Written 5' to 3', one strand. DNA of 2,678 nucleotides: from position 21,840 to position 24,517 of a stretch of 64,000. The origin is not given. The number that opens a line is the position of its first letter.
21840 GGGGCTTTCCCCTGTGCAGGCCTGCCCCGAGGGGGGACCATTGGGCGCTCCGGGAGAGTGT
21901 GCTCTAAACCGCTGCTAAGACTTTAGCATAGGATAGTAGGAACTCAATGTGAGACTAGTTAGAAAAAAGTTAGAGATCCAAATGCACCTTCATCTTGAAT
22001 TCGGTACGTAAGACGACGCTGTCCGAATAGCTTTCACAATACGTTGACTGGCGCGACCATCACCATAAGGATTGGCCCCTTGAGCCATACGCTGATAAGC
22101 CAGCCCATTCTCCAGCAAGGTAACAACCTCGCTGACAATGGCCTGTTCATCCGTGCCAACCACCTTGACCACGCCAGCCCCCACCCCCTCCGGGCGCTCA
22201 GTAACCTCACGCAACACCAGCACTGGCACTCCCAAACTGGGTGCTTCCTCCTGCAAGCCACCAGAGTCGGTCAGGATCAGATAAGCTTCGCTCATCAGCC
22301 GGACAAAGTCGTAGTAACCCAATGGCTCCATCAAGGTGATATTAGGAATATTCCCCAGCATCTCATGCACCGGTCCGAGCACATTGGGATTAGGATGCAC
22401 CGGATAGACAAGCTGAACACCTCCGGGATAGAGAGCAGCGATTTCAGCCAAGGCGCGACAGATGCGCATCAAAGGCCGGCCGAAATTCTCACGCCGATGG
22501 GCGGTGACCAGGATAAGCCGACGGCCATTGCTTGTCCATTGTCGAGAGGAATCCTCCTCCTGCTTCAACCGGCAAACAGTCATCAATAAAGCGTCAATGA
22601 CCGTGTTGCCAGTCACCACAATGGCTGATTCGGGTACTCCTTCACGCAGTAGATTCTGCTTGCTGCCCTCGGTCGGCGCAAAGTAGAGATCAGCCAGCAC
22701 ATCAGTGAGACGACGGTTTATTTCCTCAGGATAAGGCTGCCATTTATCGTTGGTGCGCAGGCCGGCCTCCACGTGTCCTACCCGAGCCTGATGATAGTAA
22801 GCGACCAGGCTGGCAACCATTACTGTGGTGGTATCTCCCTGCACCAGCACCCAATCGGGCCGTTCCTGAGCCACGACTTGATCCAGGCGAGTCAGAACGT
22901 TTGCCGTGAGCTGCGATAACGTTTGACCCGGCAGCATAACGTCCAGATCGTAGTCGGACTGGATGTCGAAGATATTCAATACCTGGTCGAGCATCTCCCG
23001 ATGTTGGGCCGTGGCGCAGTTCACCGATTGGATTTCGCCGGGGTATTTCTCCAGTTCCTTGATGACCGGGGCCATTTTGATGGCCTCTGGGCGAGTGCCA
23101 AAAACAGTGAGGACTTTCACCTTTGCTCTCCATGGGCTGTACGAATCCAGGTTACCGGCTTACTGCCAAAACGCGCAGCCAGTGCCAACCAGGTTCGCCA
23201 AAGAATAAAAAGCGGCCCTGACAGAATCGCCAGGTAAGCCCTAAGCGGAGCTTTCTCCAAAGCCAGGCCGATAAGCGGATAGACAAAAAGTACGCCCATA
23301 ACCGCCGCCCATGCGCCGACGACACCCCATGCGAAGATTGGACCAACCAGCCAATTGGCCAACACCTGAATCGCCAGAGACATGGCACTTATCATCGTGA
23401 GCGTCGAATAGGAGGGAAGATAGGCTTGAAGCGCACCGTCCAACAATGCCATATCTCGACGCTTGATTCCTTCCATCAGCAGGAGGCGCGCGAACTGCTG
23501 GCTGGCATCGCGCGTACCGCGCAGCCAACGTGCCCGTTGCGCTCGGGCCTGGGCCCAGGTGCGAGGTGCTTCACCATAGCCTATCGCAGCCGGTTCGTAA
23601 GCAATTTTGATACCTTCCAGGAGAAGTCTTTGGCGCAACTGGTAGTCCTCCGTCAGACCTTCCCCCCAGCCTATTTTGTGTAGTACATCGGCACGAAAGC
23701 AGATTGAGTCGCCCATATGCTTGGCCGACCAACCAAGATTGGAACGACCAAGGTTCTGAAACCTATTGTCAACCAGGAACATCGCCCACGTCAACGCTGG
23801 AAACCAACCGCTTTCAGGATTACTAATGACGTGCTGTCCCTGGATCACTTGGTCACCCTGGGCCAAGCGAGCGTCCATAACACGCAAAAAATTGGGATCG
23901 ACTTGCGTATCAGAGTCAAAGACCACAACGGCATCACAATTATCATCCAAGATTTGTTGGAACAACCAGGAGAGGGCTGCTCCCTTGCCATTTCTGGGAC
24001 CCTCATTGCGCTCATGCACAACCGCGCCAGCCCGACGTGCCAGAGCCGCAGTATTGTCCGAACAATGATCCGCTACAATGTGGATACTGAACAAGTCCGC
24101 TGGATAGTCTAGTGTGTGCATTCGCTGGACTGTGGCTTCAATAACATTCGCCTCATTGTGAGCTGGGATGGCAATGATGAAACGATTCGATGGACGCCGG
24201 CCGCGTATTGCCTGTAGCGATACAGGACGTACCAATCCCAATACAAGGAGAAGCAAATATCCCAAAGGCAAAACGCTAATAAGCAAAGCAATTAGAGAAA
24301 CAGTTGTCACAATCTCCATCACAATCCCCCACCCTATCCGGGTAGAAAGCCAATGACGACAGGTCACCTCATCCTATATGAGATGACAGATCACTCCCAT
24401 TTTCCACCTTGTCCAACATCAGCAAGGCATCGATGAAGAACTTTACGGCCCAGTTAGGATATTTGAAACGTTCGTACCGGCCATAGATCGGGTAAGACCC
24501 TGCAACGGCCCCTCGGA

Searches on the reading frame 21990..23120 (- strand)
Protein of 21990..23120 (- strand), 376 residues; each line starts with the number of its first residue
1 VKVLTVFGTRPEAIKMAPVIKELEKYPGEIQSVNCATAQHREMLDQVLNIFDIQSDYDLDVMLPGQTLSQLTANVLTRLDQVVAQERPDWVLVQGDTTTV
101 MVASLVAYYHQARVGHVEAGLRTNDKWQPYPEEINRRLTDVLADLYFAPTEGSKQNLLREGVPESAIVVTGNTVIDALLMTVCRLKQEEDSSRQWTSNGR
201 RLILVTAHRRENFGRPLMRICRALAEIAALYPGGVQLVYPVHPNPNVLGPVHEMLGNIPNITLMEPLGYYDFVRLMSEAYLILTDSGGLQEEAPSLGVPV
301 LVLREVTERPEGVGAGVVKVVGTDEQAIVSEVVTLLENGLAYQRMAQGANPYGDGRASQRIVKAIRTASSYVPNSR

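Call 21: search_protein_families(library=pfam, proteins=[window:21990-23120:-], max_evalue=0.0001)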
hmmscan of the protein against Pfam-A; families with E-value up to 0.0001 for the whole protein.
window:21990-23120:- (376 aa): 1 family
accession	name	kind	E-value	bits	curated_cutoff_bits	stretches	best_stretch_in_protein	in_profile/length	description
PF02350.25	Epimerase_2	-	9.1e-118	393.5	30.6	1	25-365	5-346/347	UDP-N-acetylglucosamine 2-epimerase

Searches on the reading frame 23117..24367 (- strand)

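Call 22: search_protein_families(library=pfam, proteins=[window:23117-24367:-], max_evalue=0.0001)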
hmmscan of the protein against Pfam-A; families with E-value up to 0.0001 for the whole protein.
window:23117-24367:- (416 aa): 4 families
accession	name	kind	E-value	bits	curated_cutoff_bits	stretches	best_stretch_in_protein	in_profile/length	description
PF13641.12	Glyco_tranf_2_3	-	2.7e-20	73.8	27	1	63-284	3-230/230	Glycosyltransferase like family 2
PF13632.12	Glyco_trans_2_3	-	8.4e-18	65.3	27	1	147-349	2-196/198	Glycosyl transferase family group 2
PF00535.33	Glycos_transf_2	-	2.7e-13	50.7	23.3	1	65-208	2-142/168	Glycosyl transferase family 2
PF13506.12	Glyco_transf_21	-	5.5e-09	36.2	21.7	1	133-282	20-173/174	Glycosyl transferase family 21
